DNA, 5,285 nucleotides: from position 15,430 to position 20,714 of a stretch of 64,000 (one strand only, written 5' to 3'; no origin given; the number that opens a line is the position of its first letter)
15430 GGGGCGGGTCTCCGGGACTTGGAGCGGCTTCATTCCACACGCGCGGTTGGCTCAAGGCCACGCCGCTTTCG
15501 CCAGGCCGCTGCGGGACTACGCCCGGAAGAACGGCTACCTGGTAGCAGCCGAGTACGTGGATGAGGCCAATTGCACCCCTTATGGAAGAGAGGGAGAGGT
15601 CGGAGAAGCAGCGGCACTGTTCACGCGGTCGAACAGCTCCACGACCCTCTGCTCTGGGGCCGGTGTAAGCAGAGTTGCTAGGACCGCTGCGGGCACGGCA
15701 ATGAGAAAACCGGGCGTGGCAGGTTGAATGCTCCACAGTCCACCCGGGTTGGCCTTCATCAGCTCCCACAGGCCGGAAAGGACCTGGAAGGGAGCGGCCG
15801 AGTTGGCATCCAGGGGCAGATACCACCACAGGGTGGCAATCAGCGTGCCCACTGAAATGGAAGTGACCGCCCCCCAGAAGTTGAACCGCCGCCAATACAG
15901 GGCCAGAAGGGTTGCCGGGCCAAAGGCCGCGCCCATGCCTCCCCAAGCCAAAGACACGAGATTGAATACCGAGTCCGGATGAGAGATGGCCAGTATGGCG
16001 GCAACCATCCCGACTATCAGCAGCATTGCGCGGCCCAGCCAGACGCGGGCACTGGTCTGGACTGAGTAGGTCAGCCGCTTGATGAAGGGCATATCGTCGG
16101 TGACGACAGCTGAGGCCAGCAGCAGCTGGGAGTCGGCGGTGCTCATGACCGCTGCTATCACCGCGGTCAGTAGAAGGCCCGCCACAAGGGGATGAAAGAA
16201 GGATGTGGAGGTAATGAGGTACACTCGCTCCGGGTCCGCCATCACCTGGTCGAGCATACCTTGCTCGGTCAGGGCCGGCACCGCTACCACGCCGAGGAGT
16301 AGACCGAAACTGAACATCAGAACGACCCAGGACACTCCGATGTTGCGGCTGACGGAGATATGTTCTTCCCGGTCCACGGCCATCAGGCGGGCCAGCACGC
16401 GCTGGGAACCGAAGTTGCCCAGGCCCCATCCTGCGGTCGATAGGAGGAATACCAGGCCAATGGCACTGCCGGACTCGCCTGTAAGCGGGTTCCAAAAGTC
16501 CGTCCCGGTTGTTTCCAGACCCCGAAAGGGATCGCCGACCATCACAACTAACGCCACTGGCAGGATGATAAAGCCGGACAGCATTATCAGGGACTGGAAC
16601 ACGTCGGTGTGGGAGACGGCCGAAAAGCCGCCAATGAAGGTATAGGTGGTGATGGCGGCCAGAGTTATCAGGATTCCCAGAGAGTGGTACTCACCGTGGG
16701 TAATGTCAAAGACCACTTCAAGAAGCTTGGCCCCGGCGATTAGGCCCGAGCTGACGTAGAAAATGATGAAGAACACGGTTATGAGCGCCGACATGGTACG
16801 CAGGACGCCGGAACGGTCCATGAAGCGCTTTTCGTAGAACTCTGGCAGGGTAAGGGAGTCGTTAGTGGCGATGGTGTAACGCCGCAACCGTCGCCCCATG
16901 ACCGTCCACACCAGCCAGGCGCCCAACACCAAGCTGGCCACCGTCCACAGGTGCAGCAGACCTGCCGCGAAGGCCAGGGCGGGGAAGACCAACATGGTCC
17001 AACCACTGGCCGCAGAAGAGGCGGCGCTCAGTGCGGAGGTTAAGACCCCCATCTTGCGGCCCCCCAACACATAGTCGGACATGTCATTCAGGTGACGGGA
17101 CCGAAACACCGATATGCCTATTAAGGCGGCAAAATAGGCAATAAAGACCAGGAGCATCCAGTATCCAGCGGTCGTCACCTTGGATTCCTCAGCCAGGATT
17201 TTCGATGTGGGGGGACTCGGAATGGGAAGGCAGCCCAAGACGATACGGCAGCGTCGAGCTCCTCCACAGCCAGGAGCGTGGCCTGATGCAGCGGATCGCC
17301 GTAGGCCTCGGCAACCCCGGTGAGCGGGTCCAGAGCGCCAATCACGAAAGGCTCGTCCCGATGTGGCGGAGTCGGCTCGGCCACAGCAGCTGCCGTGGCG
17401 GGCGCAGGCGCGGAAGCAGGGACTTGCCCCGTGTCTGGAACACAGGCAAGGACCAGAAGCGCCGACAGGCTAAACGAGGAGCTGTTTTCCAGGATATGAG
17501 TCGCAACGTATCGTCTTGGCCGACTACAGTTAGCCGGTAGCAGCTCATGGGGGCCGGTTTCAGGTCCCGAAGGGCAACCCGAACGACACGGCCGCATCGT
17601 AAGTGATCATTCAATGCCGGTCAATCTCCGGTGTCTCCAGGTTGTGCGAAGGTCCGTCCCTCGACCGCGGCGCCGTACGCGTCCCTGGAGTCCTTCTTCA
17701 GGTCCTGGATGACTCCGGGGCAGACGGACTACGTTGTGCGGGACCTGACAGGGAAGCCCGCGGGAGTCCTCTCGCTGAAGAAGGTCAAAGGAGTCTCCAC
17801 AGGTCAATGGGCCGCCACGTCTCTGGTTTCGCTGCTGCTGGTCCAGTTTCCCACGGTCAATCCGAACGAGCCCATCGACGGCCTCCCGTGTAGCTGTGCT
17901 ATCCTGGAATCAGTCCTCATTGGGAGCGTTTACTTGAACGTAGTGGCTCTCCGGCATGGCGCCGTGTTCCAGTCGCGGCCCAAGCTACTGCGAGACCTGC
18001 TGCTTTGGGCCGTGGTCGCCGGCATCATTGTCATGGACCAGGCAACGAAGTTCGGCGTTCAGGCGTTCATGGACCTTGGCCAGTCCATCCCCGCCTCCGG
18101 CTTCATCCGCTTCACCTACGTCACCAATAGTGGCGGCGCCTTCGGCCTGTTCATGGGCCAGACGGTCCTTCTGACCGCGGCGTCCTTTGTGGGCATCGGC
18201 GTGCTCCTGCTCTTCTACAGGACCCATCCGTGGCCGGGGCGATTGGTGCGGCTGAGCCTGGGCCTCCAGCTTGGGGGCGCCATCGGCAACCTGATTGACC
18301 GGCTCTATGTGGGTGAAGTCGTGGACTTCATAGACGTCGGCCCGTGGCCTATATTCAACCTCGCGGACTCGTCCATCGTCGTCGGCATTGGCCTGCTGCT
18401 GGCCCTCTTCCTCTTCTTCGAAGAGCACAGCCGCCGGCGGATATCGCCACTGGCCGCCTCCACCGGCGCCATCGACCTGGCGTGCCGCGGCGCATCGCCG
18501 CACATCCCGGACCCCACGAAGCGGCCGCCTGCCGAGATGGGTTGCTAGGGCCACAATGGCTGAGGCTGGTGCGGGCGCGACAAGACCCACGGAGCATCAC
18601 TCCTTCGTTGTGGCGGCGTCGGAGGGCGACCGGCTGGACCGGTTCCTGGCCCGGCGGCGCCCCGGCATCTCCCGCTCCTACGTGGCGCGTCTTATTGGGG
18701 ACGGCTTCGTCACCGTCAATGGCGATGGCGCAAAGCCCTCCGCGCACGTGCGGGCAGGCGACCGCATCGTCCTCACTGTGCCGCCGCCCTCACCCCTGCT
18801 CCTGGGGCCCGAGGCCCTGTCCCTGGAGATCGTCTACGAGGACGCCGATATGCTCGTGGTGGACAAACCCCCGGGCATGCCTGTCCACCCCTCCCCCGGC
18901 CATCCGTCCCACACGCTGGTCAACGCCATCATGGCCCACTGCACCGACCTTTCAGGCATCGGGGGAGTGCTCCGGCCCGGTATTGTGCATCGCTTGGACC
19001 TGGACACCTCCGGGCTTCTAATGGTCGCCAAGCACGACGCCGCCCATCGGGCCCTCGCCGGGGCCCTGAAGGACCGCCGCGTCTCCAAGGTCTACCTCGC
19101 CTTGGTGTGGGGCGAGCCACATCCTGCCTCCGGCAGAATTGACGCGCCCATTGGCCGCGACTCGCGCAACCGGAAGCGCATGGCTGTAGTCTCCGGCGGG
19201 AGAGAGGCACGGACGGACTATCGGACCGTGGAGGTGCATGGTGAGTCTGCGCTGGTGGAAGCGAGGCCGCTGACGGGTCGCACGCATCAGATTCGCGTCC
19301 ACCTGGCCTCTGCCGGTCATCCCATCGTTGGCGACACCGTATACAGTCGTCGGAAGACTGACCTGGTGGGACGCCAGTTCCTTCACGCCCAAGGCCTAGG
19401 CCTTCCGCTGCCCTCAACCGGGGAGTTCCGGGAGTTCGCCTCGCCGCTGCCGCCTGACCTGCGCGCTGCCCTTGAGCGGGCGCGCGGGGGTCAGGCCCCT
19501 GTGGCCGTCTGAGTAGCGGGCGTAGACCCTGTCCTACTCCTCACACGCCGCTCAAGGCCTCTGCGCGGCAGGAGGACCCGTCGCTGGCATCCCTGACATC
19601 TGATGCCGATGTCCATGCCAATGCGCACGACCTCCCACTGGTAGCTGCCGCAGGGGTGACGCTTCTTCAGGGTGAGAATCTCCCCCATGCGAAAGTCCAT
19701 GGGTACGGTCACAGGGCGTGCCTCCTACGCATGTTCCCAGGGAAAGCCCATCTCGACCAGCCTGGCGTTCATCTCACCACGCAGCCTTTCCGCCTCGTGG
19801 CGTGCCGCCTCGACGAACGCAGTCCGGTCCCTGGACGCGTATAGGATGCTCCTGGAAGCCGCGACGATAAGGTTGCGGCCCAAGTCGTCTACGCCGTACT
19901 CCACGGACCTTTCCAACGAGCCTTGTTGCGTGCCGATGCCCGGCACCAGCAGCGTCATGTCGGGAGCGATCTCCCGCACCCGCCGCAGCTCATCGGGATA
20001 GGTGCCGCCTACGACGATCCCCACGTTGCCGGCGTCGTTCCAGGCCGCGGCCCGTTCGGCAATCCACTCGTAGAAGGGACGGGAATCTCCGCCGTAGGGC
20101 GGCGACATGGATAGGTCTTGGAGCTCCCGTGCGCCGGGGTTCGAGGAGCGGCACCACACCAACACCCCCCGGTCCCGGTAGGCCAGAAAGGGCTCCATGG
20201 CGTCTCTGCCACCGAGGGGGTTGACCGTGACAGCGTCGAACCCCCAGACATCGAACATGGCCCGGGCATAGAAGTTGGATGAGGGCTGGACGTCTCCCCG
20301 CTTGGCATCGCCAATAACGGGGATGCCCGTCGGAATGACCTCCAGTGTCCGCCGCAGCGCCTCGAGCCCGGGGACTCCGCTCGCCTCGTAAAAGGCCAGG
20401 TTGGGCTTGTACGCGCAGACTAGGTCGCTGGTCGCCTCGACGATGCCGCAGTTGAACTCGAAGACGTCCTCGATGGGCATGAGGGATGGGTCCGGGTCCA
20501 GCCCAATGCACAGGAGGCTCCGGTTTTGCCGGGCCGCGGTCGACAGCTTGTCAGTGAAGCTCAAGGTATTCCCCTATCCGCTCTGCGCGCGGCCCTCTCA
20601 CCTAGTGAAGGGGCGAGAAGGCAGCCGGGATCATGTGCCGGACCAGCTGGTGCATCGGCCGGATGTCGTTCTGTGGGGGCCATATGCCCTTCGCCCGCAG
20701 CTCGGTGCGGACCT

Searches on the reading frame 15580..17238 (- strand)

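Call 41: search_protein_families(library=pfam, proteins=[window:15580-17238:-], max_evalue=0.00001)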
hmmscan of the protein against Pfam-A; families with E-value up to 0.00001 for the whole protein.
window:15580-17238:- (552 aa): 1 family
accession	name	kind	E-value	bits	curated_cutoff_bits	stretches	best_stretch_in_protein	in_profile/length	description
PF00474.23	SSF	-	6.6e-66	223.3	22.8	1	56-464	1-406/406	Sodium:solute symporter family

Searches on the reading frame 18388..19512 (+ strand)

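Call 41: search_protein_families(library=pfam, proteins=[window:18388-19512:+], max_evalue=0.00001)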
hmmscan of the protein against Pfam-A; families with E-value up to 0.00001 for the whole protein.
window:18388-19512:+ (374 aa): 2 families
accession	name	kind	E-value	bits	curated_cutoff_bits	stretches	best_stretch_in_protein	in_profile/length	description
PF00849.27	PseudoU_synth_2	-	1.1e-32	113.7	26.8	1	154-308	1-152/152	RNA pseudouridylate synthase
PF01479.30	S4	-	2.1e-10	40.6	22.8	1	82-127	2-48/48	S4 domain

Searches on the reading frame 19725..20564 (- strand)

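Call 41: search_protein_families(library=pfam, proteins=[window:19725-20564:-], max_evalue=0.00001)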
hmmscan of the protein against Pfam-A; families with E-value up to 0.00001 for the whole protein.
window:19725-20564:- (279 aa): 1 family
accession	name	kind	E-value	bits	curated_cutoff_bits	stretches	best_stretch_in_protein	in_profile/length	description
PF00215.30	OMPdecase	-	2.9e-20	73.5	27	1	17-249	2-217/221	Orotidine 5'-phosphate decarboxylase / HUMPS family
